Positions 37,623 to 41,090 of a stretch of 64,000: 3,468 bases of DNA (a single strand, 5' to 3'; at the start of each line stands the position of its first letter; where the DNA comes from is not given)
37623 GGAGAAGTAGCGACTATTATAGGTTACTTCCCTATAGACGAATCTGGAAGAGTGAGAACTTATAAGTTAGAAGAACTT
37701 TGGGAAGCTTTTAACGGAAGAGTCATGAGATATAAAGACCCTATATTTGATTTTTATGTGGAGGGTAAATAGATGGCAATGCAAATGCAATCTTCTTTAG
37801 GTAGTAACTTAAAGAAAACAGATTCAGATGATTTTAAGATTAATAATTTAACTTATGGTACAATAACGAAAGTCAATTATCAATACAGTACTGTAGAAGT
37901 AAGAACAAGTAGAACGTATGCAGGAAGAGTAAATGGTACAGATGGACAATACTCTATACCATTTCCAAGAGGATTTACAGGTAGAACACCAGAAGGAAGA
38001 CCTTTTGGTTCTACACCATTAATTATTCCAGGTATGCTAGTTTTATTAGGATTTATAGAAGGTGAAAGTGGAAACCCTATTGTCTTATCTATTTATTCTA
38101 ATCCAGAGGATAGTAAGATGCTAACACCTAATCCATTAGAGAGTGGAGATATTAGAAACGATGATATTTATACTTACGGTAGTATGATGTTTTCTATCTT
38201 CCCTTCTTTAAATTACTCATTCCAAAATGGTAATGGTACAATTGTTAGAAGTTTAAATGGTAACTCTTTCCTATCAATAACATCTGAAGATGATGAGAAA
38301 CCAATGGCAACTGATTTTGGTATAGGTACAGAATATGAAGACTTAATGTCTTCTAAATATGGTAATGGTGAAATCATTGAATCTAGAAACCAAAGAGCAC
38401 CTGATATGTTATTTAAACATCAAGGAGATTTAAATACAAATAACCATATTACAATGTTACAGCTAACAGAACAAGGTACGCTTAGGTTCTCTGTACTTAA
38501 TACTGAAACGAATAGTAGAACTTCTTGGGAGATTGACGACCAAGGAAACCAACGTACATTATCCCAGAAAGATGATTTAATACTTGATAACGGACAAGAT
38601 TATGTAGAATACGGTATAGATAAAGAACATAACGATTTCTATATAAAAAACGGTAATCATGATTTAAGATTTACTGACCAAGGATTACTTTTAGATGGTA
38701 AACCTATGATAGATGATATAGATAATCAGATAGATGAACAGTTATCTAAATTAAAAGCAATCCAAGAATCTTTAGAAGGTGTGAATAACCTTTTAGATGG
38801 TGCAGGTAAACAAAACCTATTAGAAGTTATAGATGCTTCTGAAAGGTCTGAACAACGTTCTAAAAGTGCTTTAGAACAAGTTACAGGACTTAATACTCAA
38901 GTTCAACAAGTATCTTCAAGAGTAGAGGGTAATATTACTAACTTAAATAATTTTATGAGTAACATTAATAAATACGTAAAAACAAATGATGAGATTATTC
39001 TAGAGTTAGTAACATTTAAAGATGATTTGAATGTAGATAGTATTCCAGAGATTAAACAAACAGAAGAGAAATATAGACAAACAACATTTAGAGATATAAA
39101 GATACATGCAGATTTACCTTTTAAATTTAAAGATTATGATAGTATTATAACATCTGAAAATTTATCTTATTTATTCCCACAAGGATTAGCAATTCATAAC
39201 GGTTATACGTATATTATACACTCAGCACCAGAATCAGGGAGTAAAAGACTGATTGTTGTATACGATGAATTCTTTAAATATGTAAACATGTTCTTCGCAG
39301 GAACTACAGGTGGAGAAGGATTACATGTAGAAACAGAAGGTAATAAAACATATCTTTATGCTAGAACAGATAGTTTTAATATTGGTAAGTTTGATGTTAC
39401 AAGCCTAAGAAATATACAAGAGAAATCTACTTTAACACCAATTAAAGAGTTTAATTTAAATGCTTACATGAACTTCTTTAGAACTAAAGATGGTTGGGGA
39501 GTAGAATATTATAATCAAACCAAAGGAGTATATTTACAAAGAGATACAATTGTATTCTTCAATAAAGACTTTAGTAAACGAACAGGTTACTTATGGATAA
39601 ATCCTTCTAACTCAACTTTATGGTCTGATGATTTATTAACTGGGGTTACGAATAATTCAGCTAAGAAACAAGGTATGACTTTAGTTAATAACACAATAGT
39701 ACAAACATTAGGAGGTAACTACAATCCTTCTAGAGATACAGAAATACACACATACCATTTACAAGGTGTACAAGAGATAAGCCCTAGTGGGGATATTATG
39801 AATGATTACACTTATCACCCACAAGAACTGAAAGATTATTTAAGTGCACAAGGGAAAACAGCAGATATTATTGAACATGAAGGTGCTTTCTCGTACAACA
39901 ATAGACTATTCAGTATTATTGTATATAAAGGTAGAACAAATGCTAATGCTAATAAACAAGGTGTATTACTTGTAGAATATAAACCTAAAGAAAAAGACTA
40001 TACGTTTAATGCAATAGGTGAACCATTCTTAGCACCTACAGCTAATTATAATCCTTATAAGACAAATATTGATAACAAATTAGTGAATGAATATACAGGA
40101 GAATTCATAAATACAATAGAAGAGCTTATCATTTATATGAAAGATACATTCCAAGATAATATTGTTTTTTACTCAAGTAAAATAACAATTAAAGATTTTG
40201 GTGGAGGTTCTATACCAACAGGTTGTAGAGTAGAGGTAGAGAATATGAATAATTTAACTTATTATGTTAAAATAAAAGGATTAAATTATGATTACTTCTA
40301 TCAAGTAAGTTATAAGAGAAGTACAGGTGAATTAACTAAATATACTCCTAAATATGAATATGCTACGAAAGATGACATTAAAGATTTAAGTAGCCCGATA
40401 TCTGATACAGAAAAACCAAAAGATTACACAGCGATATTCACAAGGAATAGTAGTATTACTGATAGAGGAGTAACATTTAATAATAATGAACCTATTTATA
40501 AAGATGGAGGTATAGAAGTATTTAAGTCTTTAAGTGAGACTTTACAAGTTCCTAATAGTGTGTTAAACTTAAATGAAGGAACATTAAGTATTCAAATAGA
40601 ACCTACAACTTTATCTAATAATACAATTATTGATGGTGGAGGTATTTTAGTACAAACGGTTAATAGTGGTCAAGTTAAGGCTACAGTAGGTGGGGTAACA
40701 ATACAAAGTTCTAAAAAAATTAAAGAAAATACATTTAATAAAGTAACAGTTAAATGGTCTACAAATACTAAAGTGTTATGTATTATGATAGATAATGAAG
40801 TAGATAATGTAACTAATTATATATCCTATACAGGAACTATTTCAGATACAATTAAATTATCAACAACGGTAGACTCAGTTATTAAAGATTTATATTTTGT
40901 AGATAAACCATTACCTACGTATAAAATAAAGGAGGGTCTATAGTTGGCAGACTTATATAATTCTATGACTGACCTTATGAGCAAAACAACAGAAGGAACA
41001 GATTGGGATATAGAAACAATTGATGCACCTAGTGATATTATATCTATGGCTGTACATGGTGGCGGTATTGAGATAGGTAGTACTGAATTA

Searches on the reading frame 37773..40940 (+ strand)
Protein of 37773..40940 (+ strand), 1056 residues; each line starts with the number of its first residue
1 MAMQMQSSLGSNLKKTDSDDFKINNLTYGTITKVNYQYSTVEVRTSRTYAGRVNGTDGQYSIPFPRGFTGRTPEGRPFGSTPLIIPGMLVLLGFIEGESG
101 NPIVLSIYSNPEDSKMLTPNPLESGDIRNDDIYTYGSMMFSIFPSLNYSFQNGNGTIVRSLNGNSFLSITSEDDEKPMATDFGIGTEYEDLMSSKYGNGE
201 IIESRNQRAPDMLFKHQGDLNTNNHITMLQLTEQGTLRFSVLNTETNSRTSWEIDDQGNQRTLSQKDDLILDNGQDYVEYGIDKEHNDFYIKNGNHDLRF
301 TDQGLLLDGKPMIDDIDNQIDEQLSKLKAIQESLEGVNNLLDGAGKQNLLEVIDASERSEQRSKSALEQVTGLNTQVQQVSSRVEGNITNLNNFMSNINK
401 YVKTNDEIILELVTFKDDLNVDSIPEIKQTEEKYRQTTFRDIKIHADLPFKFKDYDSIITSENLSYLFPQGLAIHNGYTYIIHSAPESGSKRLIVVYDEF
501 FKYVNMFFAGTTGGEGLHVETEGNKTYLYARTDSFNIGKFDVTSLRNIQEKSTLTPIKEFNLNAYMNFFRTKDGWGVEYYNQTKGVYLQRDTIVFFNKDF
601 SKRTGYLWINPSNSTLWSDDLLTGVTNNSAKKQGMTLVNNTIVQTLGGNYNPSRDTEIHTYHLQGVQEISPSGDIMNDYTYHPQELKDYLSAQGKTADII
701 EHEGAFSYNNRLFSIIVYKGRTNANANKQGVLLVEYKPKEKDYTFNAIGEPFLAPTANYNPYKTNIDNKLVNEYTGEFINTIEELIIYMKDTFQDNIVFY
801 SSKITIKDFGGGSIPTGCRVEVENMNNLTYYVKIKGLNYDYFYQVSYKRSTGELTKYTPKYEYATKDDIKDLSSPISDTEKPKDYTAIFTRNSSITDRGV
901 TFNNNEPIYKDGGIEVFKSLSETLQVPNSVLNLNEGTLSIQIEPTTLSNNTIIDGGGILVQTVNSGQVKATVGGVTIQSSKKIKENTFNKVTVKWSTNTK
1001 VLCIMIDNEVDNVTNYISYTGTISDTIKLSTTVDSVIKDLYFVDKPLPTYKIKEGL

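Call 13: search_protein_families(library=pfam, proteins=[window:37773-40940:+], max_evalue=0.01)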
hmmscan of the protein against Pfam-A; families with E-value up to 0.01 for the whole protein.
window:37773-40940:+ (1056 aa): 0 families
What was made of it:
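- On Phage 812/K-type central spike with GDPD petal: No Pfam family on the 1056-aa spike (call 13).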

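Call 44: search_solved_structures(query=window:37773-40940:+, max_evalue=0.01)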
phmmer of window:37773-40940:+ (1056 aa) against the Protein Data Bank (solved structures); distinct sequences matched with E-value up to 0.01: 2.
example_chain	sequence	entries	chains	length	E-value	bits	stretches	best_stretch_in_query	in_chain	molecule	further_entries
9euf_B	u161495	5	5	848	1.9e-115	389.9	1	1-403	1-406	GP-PDE domain-containing protein | ORF58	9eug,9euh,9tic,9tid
9eul_A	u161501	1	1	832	1.7e-109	370.3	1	18-403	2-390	GP-PDE domain-containing protein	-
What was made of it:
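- On Phage 812/K-type central spike with GDPD petal: PDB homology to the 812 spike stops at aa 403 (call 44).
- Closest known: GDPD 'petal' domain of the phage 812 / phage K central spike. Same: The N-terminal 403 aa of the spikes are homologous (call 44).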

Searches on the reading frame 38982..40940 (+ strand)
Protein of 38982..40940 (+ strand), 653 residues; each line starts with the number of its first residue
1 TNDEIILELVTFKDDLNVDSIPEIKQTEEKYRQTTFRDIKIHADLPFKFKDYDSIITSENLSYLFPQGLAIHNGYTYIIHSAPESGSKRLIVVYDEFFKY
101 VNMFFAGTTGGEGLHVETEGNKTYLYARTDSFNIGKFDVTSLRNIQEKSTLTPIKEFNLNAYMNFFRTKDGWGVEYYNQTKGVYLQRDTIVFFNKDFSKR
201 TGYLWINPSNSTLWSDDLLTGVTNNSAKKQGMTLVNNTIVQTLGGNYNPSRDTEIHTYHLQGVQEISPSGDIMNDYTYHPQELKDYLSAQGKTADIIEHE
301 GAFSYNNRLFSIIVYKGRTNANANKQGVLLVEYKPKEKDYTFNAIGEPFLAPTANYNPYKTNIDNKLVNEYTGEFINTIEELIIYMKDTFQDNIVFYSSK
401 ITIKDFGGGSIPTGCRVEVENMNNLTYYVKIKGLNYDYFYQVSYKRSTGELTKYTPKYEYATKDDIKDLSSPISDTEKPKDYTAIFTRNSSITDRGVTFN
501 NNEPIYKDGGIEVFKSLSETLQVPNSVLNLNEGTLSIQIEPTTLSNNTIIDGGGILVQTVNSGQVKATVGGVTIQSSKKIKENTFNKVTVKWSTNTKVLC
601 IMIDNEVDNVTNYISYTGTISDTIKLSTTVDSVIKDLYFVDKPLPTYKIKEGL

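Call 83: find_homologous_proteins(query=window:38982-40940:+, max_evalue=0.00001)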
Query window:38982-40940:+ (653 aa): 48 proteins with E <= 0.00001 among 5864 candidates.
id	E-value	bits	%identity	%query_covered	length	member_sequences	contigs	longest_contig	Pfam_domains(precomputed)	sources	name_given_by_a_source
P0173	0.0e+0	1460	100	100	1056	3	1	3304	-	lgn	-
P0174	0.0e+0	1374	93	100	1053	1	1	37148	-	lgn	-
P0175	0.0e+0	1358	92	100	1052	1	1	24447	-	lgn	-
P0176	1.3e-298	1010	94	72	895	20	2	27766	-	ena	-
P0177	2.3e-298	1009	90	74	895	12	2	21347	-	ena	-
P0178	2.1e-294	996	93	72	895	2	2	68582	-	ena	-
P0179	4.9e-283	958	88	74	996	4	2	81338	-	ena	-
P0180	4.6e-270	915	85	71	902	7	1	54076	-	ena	-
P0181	1.6e-268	910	81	74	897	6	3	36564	-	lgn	-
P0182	8.7e-254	862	81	69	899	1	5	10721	-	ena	-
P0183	8.8e-254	862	81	69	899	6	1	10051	-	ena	-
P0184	1.2e-253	861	80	69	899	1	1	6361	-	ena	-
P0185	1.2e-253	861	80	69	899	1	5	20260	-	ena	-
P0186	1.9e-253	861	80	69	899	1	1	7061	-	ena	-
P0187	5.4e-222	757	76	67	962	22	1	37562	-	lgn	-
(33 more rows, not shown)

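Call 95: predict_structure(alignment_id=A3)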
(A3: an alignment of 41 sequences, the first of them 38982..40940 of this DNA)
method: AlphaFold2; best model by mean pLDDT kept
length: 653 residues; sequences in the alignment: 41
mean_pLDDT: 72.6   pTM: 0.63
mean pLDDT of the five models: 72.6, 69.9, 69.2, 68.8, 68.5
residues with pLDDT >= 90: 243; 70-90: 154; 50-70: 126; < 50: 130
segments of 3 or more residues with pLDDT < 50: 1-3, 458-531, 607-653
pLDDT, mean of each block of 10 residues (from residue 1): 50 52 53 83 97 95 95 97 88 97 92 92 95 94 94 94 91 85 69 94 78 58 79 93 90 86 89 90 95 94 95 95 95 94 78 65 85 89 85 87 89 89 81 82 85 65 34 32 24 26 28 28 30 55 56 63 68 65 63 56 52 40 35 34 25 26
secondary structure, 60 per line:
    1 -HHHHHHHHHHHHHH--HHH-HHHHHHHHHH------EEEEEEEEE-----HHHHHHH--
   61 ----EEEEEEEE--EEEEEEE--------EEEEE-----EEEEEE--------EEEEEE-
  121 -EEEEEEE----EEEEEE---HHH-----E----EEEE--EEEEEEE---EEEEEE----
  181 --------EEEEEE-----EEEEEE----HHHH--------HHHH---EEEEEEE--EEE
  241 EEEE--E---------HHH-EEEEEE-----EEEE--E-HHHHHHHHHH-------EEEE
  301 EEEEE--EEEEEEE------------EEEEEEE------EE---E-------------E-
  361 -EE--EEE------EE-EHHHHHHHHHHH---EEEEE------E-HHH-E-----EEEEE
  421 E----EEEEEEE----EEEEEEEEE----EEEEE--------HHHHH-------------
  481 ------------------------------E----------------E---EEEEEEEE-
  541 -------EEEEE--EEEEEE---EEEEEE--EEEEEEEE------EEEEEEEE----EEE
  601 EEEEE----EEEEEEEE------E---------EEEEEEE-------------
elements in order: H2-15 H22-31 E38-46 H52-58 E65-72 E75-81 E90-94 E100-105 E114-119 E122-128 E133-138 E155-158 E161-167 E171-176 E189-194 E200-205 H210-213 H222-225 E229-235 E238-244 E261-266 E272-275 H280-289 E297-305 E308-314 E327-333 E366-368 H379-389 E393-397 E416-421 E426-432 E437-445 E450-454 H463-467 E532-539 E548-552 E555-560 E564-569 E572-579 E586-593 E598-605 E610-617 E634-640
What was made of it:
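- The spike C-terminal domain could not be modelled (call 95), so no docking surface is known.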

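Call 97: fold_search(model_id=the predicted structure, library=pdb)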
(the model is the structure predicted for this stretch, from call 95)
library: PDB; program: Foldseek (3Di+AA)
matches with E <= 10: 1464; with E <= 0.001: 164
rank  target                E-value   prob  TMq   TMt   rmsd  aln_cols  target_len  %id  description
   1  5efv_B                1.3e-09  1.00  0.32  0.33  27.6       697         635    9  The host-recognition device of Staphylococcus aureus phage Phi11 (released 2016-05-25)
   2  5efv_C                1.6e-09  1.00  0.32  0.33  27.4       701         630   10  The host-recognition device of Staphylococcus aureus phage Phi11 (released 2016-05-25)
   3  5efv_A                1.6e-09  1.00  0.32  0.33  27.3       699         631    9  The host-recognition device of Staphylococcus aureus phage Phi11 (released 2016-05-25)
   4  5z5d                  9.2e-09  1.00  0.15  0.18  24.3       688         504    8  Crystal structure of a thermostable glycoside hydrolase family 43 {beta}-1,4-xylosidase from Geobacillus thermoleovorans (released 2018-04-25)
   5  1yrz_A                1.0e-08  1.00  0.18  0.21  24.7       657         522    9  Crystal structure of xylan beta-1,4-xylosidase from Bacillus Halodurans C-125 (released 2005-02-22)
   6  6v8i_AH               1.6e-08  1.00  0.28  0.29  26.4       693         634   10  Composite atomic model of the Staphylococcus aureus phage 80alpha baseplate (released 2020-03-04)
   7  5jow_A                1.7e-08  1.00  0.16  0.19  23.6       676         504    9  Bacteroides ovatus Xyloglucan PUL GH43A (released 2016-08-10)
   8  9m7x_B                1.8e-08  1.00  0.29  0.31  22.2       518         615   11  Cryo-EM structure of bacteriophage NF5 C1 RBP (released 2025-12-17)
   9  9m7x_A                1.8e-08  1.00  0.28  0.30  22.6       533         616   10  Cryo-EM structure of bacteriophage NF5 C1 RBP (released 2025-12-17)
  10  1s0i_A                1.8e-08  1.00  0.14  0.15  23.8       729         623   10  Trypanosoma cruzi trans-sialidase in complex with sialyl-lactose (Michaelis complex) (released 2004-05-18)
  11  6v8i_AG               2.1e-08  1.00  0.33  0.34  26.2       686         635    9  Composite atomic model of the Staphylococcus aureus phage 80alpha baseplate (released 2020-03-04)
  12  5joz_B                2.2e-08  1.00  0.15  0.18  23.9       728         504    7  Bacteroides ovatus Xyloglucan PUL GH43B (released 2016-08-10)
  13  6q3g_O2               2.6e-08  1.00  0.29  0.37  21.9       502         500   10  Structure of native bacteriophage P68 (released 2019-11-06)
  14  6ms3_B                2.9e-08  1.00  0.21  0.26  23.8       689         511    8  Crystal structure of the GH43 protein BlXynB mutant (K247S) from Bacillus licheniformis (released 2019-04-17)
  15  1ms8_A                3.2e-08  1.00  0.22  0.22  16.8       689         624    7  Triclinic form of Trypanosoma cruzi trans-sialidase, in complex with 3-deoxy-2,3-dehydro-N-acetylneuraminic acid (DANA (released 2003-03-25)
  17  6iab                  3.4e-08  1.00  0.29  0.37  21.9       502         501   10  Tail fiber of Staphylococcus aureus phage P68 (released 2019-11-06)
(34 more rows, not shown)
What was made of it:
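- On Phage 812/K-type central spike with GDPD petal: The distal part is an RBP-type propeller (calls 83, 97).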

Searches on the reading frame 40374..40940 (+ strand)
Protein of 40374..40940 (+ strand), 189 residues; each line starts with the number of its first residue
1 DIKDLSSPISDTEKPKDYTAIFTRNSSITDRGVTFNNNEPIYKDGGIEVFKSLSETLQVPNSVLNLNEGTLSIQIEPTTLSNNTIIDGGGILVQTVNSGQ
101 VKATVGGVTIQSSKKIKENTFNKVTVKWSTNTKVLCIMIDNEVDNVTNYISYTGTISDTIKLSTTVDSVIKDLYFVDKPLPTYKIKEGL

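Call 72: search_protein_families(library=pfam, proteins=[window:40374-40940:+], max_evalue=1)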
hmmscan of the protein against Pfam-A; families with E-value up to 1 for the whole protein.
window:40374-40940:+ (189 aa): 2 families
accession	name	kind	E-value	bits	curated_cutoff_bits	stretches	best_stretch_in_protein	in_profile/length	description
PF13385.13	Laminin_G_3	-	0.0023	18.6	27.6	1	56-143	6-101/151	Concanavalin A-like lectin/glucanases superfamily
PF18483.9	Lectin_L-type_dom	-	0.0037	17.6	78.3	1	97-163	129-191/215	Legume lectin beta-barrel domain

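Call 98: search_dna_similar(query=window:40374-40940:+, collection=phages, mode=protein, max_rows=60, rows=spread, max_evalue=0.001)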
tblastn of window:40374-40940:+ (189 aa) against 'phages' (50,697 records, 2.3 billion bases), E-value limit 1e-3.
Records with a match: 34; places in all: 34; records where one place covers at least 80% of the query: 34.
Best place of each record, by identity: 80-90% 1; <60% 33.
By first word of the organism name: Staphylococcus 34.
By host as written in the record: Staphylococcus carnosus TM300 9; Staphylococcus xylosus M1997-2/10 8; Staphylococcus sp. 5; Staphylococcus xylosus I2595 2; - 1; Staphylococcus capitis 1; Staphylococcus succinis PJI isolate 7 1; Staphylococcus ureilyticus ATCC49330 1; and 6 more.
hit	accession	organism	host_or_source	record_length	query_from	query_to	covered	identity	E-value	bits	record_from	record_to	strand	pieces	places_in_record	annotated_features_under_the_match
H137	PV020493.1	Staphylococcus phage RSM-J51Sa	-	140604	1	189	100%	85.2%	4e-101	324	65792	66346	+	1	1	record has no annotation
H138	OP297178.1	Staphylococcus phage vB_ScaM-V1SC04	Staphylococcus capitis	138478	2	187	98%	38.1%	2e-34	134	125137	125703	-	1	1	glycerophosphoryl diester phosphodiesterase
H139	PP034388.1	Staphylococcus phage CF7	Staphylococcus succinis PJI isolate 7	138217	2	187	98%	37.9%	1e-33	131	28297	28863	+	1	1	glycerophosphoryl diester phosphodiesterase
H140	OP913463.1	Staphylococcus virus vB_SurM-PSU5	Staphylococcus ureilyticus ATCC49330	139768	1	187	99%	37.1%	1e-30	122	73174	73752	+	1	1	glycerophosphoryl diester phosphodiesterase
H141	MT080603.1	Staphylococcus phage vB_SauM_EW9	Staphylococcus carnosus TM300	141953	1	187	99%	37.1%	1e-30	122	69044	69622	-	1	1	record has no annotation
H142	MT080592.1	Staphylococcus phage vB_SauM_EW3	Staphylococcus carnosus TM300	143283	1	187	99%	37.1%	1e-30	122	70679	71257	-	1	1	record has no annotation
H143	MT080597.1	Staphylococcus phage vB_SauM_EW5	Staphylococcus carnosus TM300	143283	1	187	99%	37.1%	1e-30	122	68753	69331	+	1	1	record has no annotation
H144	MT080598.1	Staphylococcus phage vB_SauM_EW6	Staphylococcus carnosus TM300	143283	1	187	99%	37.1%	1e-30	122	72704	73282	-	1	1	record has no annotation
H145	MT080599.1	Staphylococcus phage vB_SauM_EW7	Staphylococcus carnosus TM300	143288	1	187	99%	37.1%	1e-30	122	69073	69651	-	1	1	record has no annotation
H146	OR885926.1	Staphylococcus phage 184DA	Staphylococcus sp.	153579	20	187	89%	40.9%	2e-31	125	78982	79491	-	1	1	glycerophosphoryl diester phosphodiesterase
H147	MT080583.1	Staphylococcus phage vB_SauM_EW13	Staphylococcus carnosus TM300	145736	20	187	89%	39.8%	2e-32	127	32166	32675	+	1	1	record has no annotation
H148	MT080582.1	Staphylococcus phage vB_SauM_EW1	Staphylococcus carnosus TM300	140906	20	187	89%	39.8%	3e-32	127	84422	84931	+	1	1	record has no annotation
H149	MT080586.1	Staphylococcus phage vB_SauM_EW2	Staphylococcus carnosus TM300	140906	20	187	89%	39.8%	3e-32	127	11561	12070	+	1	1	record has no annotation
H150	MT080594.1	Staphylococcus phage vB_SauM_EW4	Staphylococcus carnosus TM300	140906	20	187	89%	39.8%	3e-32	127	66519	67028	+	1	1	record has no annotation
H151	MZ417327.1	Staphylococcus phage PG-2021_29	Staphylococcus epidermidis S414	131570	22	187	88%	39.6%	2e-32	128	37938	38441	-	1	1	record has no annotation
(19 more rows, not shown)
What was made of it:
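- It is strictly co-inherited with a spike C-terminal domain (call 98).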
